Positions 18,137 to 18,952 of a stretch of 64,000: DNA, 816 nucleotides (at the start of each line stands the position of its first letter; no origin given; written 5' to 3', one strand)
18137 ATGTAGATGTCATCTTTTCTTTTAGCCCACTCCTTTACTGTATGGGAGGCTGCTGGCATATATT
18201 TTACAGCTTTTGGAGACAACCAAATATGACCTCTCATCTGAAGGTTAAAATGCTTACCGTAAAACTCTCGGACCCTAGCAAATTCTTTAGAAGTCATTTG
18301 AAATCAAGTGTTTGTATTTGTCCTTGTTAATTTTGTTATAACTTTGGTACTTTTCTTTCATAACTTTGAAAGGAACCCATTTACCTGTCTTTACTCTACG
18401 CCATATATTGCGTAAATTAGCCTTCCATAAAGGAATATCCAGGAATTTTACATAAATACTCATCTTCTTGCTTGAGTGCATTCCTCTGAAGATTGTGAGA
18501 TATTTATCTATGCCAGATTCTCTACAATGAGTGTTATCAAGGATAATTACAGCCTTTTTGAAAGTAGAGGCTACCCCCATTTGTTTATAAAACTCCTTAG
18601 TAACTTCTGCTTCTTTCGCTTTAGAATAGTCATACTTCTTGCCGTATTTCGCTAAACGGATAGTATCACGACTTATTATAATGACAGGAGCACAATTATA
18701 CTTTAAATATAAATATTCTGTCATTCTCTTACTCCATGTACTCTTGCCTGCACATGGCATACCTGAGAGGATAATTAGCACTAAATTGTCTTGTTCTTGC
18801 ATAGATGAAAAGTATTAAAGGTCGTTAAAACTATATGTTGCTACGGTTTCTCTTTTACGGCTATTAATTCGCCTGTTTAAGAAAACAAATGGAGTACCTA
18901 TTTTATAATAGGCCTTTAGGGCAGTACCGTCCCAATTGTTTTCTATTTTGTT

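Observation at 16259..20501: RNA / tRNA repair module: RNA ligase, Pnk-like kinase, metallophosphoesterase and CCA-adding enzyme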

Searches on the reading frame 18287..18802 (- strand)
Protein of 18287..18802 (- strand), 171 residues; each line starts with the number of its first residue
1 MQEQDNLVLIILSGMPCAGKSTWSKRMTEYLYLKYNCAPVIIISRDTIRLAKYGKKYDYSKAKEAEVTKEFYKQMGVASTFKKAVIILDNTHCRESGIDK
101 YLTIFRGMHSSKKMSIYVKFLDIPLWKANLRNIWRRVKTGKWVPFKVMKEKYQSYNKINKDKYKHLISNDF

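Call 3: search_protein_families(library=pfam, proteins=[window:18287-18802:-], max_evalue=0.01)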
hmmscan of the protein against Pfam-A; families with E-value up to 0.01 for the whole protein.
window:18287-18802:- (171 aa): 6 families
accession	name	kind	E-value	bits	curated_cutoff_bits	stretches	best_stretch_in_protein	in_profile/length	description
PF13671.12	AAA_33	-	1.4e-10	42.1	27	1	9-113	1-100/143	AAA domain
PF08433.16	KTI12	-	3.3e-09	37.1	22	1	9-91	3-79/271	Chromatin associated protein KTI12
PF01591.24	6PF2K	-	0.0012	18.6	27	1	3-35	9-41/223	6-phosphofructo-2-kinase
PF06414.18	Zeta_toxin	-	0.0018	18.2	22.3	1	6-76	15-84/199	Zeta toxin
PF13238.12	AAA_18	-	0.0031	18.4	29.4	1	10-60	1-44/128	AAA domain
PF13173.12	AAA_14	-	0.0055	17.2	27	0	10-93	5-73/129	AAA domain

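Call 4: search_protein_families(library=phrogs, proteins=[window:18287-18802:-], max_evalue=0.001)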
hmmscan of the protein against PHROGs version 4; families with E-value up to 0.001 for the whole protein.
window:18287-18802:- (171 aa): 3 families
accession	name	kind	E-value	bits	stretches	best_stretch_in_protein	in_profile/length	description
phrog_505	-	other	5.2e-17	63.2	1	9-164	4-149/295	polynucleotide kinase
phrog_2071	-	other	1.3e-13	52.4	1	4-164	13-153/282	ATPase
phrog_6931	-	unknown function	2.1e-05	24.9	1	7-164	185-334/343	-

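Call 6: search_solved_structures(query=window:18287-18802:-, max_evalue=1, show_alignments=2)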
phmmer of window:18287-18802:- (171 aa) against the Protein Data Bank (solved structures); distinct sequences matched with E-value up to 1: 7.
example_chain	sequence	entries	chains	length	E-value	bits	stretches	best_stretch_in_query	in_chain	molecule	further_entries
3a4l_A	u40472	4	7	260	2.9e-06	30.6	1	6-164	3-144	L-seryl-tRNA(Sec) kinase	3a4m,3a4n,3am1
3adb_A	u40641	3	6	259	5.2e-06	29.8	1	7-164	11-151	L-seryl-tRNA(Sec) kinase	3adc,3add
9ygm_La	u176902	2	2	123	0.017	18.4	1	51-164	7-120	60S ribosomal protein uL29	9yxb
1ly1_A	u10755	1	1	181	0.27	14.5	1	9-155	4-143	polynucleotide kinase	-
2pey_A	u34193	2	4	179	0.65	13.2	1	10-152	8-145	Bifunctional 3'-phosphoadenosine 5'-phosphosulfate synthetase 1 (PAPS synthetase 1) (PAPSS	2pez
5htk_A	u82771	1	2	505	0.85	12.9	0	8-75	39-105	6-phosphofructo-2-kinase/fructose-2,6-bisphosphatase 2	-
2ofw_A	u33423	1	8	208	0.86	12.9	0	10-152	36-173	APS kinase domain of the PAPS synthetase 1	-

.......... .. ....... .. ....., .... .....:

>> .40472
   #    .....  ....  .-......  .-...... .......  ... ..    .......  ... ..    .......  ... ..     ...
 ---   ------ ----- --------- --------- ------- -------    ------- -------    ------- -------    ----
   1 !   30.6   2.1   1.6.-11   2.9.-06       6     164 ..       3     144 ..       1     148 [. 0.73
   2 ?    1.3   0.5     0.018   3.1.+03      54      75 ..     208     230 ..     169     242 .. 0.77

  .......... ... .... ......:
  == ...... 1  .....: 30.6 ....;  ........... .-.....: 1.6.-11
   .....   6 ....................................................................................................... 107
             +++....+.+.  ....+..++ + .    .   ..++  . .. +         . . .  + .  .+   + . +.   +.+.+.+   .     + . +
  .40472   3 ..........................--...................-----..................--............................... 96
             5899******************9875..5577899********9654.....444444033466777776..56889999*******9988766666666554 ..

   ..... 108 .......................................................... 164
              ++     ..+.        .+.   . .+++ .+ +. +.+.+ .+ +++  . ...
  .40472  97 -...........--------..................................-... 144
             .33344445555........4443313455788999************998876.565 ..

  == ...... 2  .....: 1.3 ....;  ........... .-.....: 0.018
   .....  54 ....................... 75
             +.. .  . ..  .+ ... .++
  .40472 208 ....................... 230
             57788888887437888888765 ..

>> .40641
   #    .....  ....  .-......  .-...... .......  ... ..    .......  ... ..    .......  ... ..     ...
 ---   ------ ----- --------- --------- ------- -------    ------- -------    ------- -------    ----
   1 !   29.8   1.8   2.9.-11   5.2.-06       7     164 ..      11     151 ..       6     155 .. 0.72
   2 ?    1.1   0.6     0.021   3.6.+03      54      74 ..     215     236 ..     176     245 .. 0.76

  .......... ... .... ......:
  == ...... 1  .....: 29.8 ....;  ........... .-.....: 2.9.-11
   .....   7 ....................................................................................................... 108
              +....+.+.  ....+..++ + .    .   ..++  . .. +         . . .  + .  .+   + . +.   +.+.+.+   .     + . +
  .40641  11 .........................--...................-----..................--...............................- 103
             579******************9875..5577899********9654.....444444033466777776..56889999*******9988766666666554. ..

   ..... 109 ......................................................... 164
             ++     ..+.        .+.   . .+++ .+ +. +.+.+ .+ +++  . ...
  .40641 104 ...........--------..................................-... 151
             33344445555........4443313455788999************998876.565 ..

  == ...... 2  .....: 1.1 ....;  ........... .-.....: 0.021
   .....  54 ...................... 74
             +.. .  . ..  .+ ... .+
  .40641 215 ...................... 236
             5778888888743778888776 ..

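Call 13: search_protein_families(library=ncbifam, proteins=[window:18287-18802:-], max_evalue=0.01)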
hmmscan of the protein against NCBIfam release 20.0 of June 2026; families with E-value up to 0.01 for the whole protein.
window:18287-18802:- (171 aa): 4 families
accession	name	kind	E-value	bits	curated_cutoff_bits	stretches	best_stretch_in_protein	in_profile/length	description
TIGR03574.1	selen_PSTK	equivalog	2.6e-07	30.4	290.5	1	9-161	1-138/249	L-seryl-tRNA(Sec) kinase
NF004041.0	PRK05541.1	subfamily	0.0013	18.8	127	1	1-95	1-91/176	adenylyl-sulfate kinase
TIGR02173.1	cyt_kin_arch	equivalog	0.0057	16.7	102.1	0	8-41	1-34/169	(d)CMP kinase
NF006746.0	PRK09270.1-5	subfamily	0.0069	15.3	250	1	4-40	18-54/210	nucleoside/nucleotide kinase family protein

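Call 26: search_dna_similar(query=window:18287-18802:-, collection=phages, mode=protein, max_rows=30, max_evalue=0.001)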
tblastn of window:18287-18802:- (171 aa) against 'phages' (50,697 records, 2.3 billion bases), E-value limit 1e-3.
Records with a match: 242; places in all: 242; records where one place covers at least 80% of the query: 242.
Best place of each record, by identity: <60% 242.
By first word of the organism name: Klebsiella 101; Streptomyces 74; Acinetobacter 55; Shewanella 2; Raoultella 2; Enterobacter 2; Pectobacterium 2; Vibrio 1; Tegunavirus 1; Morganella 1; and 1 more.
By host as written in the record: Klebsiella pneumoniae 46; Streptomyces griseus ATCC 10137 36; Streptomyces lividans JI 1326 24; - 18; Acinetobacter baumannii 17; Klebsiella sp. M5a1 8; Klebsiella pneumoniae JHCK1 (BEI NR-48976) 6; Acinetobacter johnsonii 4; and 57 more.
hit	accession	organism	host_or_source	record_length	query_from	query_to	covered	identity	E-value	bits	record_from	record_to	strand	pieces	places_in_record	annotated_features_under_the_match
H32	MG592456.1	Vibrio phage 1.081.O._10N.286.52.C2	Shewanella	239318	9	171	95%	28.7%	3e-5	49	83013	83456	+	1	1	HAD-like domain protein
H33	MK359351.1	Streptomyces phage BoomerJR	Streptomyces lividans JI 1326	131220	1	154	90%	29.9%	2e-7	55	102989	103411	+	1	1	204: polynucleotide kinase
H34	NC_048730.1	Streptomyces phage Yaboi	Streptomyces lividans JI 1326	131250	1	154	90%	29.9%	2e-7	55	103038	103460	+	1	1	210: polynucleotide kinase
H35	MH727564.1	Streptomyces phage Yaboi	Streptomyces lividans JI 1326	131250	1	154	90%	29.9%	2e-7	55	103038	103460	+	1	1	210: polynucleotide kinase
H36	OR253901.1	Streptomyces phage Sollertia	Streptomyces lividans JI 1326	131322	1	154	90%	29.9%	2e-7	55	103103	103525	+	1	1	206: polynucleotide kinase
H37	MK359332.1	Streptomyces phage Genie2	Streptomyces lividans JI 1326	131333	1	154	90%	29.9%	2e-7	55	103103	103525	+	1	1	204: polynucleotide kinase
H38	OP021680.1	Streptomyces phage Stanimal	Streptomyces lividans JI 1326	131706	1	154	90%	29.9%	2e-7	55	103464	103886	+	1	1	205: polynucleotide kinase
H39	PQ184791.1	Streptomyces phage Lululemon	Streptomyces lividans JI 1326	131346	4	154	88%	30.3%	3e-4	46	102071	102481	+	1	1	195: polynucleotide kinase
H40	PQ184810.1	Streptomyces phage PacManQ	Streptomyces lividans JI 1326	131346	4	154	88%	30.3%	3e-4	46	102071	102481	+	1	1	195: polynucleotide kinase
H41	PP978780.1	Streptomyces phage WhereRU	Streptomyces lividans JI 1326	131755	4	154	88%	30.3%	3e-4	46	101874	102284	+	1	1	196: polynucleotide kinase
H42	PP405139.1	Streptomyces phage Cursive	Streptomyces lividans JI 1326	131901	4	154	88%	30.3%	3e-4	46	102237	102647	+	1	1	197: polynucleotide kinase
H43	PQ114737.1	Streptomyces phage BlueOtter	Streptomyces lividans JI 1326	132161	4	154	88%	30.3%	3e-4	46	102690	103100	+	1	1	196: polynucleotide kinase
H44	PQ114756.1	Streptomyces phage HangryHippo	Streptomyces lividans JI 1326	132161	4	154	88%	30.3%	3e-4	46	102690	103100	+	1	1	196: polynucleotide kinase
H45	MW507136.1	Streptomyces phage Cross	Streptomyces sanglieri UNT16F27A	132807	4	154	88%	30.3%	3e-4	46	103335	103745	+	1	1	196: polynucleotide kinase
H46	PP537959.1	Streptomyces phage Leo04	Streptomyces lividans JI 1326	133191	4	154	88%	30.3%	3e-4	46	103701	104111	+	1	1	198: polynucleotide kinase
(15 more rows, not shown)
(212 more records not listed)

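Call 30: find_homologous_proteins(query=window:18287-18802:-)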
Query window:18287-18802:- (171 aa): 16 proteins with E <= 0.001 among 41 candidates.
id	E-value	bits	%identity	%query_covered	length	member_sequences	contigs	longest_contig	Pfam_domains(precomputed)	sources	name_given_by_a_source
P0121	1.7e-78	280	74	100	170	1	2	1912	PF13671.13,PF08433.17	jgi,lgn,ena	-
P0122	2.1e-76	274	69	100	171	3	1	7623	PF13671.13,PF08433.17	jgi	jgi:predicted kinase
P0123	1.2e-71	258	64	100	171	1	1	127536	PF13671.13,PF08433.17,PF13238.13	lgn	-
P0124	2.3e-69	251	65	100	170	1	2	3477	PF13671.13,PF08433.17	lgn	-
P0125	1.5e-66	241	61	100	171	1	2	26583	PF13671.13,PF08433.17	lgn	-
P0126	3.7e-60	221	57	100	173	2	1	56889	PF13671.13,PF08433.17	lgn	-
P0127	4.3e-58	214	100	57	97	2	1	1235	-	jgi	jgi:hypothetical protein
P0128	9.0e-58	213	56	100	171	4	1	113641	PF13671.13,PF08433.17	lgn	-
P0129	6.7e-57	210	58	97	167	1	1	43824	-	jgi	jgi:hypothetical protein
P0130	1.3e-53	199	54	99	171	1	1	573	PF13671.13,PF08433.17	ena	-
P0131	1.3e-51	193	69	74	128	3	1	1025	-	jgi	jgi:hypothetical protein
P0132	2.7e-48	182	55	94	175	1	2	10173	PF13671.13,PF08433.17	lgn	-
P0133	1.3e-47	180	79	61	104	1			PF13671.13,PF08433.17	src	-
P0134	3.3e-28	117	38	94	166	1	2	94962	-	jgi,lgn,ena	-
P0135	7.1e-27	112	45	91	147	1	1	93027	PF13671.13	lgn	-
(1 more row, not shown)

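Call 32: search_solved_structures(query=A2, max_evalue=1, show_alignments=5)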
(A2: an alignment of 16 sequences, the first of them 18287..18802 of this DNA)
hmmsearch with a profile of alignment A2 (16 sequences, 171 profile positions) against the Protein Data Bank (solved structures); distinct sequences matched with E-value up to 1: 40.
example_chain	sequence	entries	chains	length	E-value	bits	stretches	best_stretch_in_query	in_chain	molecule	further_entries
3adb_A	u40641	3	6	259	2.3e-12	50.2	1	5-163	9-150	L-seryl-tRNA(Sec) kinase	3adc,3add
3a4l_A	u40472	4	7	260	3.3e-12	49.8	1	6-163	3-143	L-seryl-tRNA(Sec) kinase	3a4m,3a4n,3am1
1ly1_A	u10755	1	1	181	1.5e-07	34.6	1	9-155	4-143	polynucleotide kinase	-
4xrp_A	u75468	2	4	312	2.1e-07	34.2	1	9-156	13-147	Pnkp1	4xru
1ltq_A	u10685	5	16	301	5.4e-07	32.8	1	9-155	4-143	POLYNUCLEOTIDE KINASE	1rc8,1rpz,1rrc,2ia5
6c2u_A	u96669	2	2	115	0.0052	19.8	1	3-52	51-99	phosphate-loop protein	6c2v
2eyu_A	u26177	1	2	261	0.021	17.9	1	7-89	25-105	twitching motility protein PilT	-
2gsz_A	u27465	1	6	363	0.05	16.6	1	7-89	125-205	twitching motility protein PilT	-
2ewv_A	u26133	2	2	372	0.051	16.6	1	7-89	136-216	twitching motility protein PilT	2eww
2gks_A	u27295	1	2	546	0.096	15.7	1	10-51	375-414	Bifunctional SAT/APS kinase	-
2ga8_A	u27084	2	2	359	0.098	15.7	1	5-36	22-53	Hypothetical 39.9 kDa protein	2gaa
1if2_A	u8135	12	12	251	0.12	15.4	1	94-143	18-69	TRIOSEPHOSPHATE ISOMERASE | TRIOSEPHOSPHATE ISOMERASE SYNONYM TRIOSE-PHOSPHATE ISOMERASE, TIM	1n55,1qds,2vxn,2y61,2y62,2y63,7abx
1amk_A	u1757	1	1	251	0.13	15.3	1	94-143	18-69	TRIOSE PHOSPHATE ISOMERASE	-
7qh0_A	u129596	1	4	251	0.15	15.1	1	94-143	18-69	Triosephosphate isomerase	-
7tb3_A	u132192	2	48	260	0.27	14.2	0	13-80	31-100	Isoform 2 of CREB-binding protein,Ferritin heavy chain, N-terminally processed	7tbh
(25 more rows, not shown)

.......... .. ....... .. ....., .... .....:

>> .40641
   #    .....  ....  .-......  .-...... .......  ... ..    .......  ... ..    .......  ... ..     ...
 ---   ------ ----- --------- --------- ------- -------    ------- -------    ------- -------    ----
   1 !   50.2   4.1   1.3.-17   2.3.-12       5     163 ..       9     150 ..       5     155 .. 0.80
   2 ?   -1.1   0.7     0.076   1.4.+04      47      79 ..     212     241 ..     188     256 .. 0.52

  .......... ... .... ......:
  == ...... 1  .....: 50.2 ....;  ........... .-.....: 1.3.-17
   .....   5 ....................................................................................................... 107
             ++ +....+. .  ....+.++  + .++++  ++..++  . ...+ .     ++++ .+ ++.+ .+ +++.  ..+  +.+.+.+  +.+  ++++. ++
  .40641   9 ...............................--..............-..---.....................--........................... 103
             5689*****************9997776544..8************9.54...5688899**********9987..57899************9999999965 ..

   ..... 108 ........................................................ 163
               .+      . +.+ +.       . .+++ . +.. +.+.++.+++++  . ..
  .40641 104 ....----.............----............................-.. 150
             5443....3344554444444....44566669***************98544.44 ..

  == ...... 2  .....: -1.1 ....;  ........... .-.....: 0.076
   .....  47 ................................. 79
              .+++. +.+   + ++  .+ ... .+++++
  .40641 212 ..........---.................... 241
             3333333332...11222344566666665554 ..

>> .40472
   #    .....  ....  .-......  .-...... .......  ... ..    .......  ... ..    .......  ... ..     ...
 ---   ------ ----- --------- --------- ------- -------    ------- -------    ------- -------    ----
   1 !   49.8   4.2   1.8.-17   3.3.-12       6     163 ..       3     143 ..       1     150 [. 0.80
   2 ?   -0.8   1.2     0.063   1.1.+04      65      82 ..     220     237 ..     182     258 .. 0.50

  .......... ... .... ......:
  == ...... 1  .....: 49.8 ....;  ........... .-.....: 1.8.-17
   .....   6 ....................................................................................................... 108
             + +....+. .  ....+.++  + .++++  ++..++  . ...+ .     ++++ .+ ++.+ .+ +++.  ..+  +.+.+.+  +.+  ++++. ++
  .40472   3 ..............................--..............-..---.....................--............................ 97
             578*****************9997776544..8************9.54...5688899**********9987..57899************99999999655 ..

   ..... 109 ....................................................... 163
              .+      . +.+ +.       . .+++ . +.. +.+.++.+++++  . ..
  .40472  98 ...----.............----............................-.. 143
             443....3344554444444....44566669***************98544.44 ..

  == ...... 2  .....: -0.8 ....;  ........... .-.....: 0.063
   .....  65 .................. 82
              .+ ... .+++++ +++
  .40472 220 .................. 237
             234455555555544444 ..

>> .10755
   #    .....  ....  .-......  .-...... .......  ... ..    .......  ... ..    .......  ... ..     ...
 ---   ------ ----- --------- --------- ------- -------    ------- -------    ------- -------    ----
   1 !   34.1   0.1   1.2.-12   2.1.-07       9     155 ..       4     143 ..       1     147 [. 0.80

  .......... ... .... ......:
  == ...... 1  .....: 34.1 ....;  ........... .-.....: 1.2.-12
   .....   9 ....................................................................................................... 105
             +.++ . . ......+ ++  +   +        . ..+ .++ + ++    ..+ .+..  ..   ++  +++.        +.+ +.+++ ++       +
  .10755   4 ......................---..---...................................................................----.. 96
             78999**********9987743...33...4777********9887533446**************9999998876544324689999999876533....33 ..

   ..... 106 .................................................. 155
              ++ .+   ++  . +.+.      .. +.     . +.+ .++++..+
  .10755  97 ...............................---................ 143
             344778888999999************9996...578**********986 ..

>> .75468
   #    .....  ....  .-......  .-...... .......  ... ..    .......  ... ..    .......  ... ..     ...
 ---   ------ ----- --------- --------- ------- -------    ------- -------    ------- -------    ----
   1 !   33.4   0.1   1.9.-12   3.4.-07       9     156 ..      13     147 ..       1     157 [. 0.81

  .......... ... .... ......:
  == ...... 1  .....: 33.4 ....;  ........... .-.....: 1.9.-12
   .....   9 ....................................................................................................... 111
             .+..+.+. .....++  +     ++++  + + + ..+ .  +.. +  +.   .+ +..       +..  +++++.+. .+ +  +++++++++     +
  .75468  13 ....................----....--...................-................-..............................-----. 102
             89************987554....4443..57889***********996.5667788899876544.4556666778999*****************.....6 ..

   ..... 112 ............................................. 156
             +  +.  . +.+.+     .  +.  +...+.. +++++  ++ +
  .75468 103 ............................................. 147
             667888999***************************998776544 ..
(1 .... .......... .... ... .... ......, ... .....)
